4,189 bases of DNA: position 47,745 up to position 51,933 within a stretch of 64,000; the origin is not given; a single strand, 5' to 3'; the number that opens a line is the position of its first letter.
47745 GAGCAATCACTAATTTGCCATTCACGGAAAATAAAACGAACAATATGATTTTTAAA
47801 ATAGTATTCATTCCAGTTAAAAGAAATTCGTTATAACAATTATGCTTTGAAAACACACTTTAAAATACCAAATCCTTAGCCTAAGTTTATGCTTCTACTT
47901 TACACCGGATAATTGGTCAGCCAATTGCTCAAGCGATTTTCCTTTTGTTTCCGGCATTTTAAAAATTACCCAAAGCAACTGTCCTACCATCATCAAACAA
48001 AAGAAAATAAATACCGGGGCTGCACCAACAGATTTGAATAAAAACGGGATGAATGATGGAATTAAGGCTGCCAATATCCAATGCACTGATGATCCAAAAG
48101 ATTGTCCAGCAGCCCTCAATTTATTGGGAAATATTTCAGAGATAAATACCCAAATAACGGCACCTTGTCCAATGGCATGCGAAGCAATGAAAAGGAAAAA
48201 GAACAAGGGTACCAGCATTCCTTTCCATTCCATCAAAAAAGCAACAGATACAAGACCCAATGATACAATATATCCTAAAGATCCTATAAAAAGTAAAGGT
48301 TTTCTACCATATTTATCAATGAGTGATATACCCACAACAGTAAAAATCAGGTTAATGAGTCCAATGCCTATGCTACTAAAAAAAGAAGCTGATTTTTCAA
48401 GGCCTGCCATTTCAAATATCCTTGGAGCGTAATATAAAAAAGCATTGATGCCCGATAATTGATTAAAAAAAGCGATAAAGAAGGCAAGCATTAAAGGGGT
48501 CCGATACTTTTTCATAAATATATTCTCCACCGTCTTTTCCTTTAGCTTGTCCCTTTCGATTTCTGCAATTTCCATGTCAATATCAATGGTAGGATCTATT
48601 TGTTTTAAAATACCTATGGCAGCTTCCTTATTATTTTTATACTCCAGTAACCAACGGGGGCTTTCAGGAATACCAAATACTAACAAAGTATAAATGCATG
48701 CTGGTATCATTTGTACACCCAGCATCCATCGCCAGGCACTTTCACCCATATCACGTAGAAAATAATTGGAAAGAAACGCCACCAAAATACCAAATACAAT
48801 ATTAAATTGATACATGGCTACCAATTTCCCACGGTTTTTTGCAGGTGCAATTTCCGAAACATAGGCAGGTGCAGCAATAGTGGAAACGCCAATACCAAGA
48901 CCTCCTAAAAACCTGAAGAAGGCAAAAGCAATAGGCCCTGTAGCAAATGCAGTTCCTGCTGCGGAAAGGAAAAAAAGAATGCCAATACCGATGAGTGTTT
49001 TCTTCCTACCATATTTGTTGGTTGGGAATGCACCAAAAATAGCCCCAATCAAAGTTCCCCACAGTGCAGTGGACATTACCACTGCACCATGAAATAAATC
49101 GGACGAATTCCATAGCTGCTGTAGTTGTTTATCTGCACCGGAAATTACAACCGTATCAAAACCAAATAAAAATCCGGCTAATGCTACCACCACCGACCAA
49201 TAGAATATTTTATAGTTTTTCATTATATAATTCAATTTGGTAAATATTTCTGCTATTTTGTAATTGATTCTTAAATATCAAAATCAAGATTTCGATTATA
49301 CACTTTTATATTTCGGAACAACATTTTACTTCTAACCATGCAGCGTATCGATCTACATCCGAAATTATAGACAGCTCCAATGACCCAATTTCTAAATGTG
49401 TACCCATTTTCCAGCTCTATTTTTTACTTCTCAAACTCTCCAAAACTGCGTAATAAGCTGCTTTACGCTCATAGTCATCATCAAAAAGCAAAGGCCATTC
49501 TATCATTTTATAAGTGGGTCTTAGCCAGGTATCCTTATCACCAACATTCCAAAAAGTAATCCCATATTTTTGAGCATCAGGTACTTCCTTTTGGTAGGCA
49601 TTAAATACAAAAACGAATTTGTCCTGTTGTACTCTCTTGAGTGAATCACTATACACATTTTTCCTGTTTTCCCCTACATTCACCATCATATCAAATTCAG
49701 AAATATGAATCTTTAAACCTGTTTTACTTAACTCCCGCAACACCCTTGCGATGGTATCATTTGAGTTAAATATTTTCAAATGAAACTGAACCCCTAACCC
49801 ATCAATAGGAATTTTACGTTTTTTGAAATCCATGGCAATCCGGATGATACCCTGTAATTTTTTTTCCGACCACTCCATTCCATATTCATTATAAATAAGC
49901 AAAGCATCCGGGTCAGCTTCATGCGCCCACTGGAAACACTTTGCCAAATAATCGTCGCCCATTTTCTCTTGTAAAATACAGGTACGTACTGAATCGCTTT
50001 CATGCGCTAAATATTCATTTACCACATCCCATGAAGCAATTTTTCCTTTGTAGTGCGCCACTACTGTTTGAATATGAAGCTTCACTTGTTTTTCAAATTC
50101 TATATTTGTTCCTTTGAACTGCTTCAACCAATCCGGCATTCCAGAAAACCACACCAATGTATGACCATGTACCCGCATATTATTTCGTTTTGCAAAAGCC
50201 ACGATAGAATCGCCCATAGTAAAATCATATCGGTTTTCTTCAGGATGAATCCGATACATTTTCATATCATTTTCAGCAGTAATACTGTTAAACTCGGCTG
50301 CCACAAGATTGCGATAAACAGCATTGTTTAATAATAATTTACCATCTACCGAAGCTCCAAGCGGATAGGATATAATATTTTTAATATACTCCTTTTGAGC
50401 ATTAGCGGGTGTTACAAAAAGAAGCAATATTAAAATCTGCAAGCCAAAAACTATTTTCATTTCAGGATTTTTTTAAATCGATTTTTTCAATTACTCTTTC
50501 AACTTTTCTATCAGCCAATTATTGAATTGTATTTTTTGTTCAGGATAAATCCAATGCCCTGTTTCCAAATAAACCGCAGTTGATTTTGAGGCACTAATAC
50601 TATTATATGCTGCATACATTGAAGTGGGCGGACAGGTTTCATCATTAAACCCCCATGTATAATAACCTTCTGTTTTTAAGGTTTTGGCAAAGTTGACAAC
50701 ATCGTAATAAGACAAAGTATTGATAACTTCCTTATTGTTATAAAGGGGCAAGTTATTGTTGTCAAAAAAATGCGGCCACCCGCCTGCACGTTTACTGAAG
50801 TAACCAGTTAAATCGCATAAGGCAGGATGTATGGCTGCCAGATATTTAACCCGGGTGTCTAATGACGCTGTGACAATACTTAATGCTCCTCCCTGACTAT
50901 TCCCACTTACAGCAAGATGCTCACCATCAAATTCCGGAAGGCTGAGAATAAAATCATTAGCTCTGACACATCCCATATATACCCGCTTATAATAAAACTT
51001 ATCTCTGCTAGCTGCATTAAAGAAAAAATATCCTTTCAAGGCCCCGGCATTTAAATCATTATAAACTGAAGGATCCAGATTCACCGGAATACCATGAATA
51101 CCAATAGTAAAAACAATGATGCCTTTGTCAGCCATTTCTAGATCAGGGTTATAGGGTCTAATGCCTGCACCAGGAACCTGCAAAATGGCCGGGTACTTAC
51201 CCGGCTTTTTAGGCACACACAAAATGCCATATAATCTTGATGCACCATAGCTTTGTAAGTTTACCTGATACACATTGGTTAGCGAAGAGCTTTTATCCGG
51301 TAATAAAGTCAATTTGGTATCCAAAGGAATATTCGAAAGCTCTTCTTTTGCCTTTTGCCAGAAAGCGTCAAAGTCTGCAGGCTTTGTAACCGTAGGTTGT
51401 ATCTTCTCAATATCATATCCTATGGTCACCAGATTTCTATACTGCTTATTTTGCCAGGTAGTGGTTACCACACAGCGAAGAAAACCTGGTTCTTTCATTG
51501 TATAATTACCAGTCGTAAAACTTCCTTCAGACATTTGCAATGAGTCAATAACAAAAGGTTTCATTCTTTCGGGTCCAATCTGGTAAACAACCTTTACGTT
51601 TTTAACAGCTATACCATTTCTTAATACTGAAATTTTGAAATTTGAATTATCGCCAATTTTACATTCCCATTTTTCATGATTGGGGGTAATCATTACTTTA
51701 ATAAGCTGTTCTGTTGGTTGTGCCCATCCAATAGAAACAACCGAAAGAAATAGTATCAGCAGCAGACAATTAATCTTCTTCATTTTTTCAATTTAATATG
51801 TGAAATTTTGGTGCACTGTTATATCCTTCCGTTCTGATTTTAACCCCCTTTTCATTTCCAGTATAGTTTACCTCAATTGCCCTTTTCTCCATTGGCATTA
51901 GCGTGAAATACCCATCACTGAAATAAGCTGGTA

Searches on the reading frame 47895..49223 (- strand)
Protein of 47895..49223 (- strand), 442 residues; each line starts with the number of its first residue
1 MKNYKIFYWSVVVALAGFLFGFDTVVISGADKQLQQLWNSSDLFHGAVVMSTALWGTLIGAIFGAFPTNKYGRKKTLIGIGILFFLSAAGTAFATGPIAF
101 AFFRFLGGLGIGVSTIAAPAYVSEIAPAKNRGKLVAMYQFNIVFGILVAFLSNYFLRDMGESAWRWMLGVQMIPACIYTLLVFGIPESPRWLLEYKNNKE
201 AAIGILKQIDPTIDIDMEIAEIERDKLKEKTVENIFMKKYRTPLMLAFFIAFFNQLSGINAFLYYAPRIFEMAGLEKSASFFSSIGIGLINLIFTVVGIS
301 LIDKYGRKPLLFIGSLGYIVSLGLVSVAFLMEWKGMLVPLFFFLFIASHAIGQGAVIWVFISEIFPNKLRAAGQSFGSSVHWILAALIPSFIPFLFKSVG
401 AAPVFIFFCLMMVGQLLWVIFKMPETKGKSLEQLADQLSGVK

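Call 74: search_protein_families(library=pfam, proteins=[window:47895-49223:-], max_evalue=0.00001)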
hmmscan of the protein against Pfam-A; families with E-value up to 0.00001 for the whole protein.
window:47895-49223:- (442 aa): 2 families
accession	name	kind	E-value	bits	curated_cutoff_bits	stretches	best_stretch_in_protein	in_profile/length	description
PF00083.30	Sugar_tr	-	6.4e-108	362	22.3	1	10-435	2-449/452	Sugar (and other) transporter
PF07690.21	MFS_1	-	8.8e-32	110.8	33.4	2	14-353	2-312/347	Major Facilitator Superfamily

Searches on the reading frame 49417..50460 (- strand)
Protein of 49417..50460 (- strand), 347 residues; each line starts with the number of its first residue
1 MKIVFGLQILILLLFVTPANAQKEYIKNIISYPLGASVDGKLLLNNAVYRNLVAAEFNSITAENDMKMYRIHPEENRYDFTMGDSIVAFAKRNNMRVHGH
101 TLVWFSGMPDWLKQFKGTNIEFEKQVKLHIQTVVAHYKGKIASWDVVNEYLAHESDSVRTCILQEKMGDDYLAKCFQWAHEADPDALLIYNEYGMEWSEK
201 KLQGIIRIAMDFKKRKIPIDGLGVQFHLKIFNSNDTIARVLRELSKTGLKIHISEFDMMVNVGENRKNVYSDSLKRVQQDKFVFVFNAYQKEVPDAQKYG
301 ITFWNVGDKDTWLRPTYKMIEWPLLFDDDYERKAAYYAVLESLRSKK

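Call 74: search_protein_families(library=pfam, proteins=[window:49417-50460:-], max_evalue=0.00001)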
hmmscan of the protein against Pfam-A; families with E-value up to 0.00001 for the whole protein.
window:49417-50460:- (347 aa): 1 family
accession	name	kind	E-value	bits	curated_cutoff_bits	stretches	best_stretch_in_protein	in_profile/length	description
PF00331.26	Glyco_hydro_10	-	1.3e-90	304.3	22.1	1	32-341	11-310/311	Glycosyl hydrolase family 10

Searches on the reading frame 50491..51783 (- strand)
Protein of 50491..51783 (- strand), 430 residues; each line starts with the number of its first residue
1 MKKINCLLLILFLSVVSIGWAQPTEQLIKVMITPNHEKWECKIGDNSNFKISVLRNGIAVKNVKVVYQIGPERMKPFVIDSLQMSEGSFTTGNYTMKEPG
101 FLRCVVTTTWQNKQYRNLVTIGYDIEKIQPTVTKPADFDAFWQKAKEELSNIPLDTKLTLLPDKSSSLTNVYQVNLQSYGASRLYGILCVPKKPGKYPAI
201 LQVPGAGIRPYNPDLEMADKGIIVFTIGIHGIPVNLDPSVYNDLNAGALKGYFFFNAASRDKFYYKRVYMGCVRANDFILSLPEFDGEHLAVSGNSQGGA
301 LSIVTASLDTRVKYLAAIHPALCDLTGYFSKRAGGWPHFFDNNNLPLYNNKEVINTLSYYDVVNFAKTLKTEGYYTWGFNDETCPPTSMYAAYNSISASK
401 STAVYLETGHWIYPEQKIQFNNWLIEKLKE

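Call 74: search_protein_families(library=pfam, proteins=[window:50491-51783:-], max_evalue=0.00001)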
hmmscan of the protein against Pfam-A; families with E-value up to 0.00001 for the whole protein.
window:50491-51783:- (430 aa): 1 family
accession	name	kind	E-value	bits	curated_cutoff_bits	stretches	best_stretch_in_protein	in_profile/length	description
PF05448.18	AXE1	-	4.5e-48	164.1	21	1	125-425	11-319/321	Acetyl xylan esterase (AXE1)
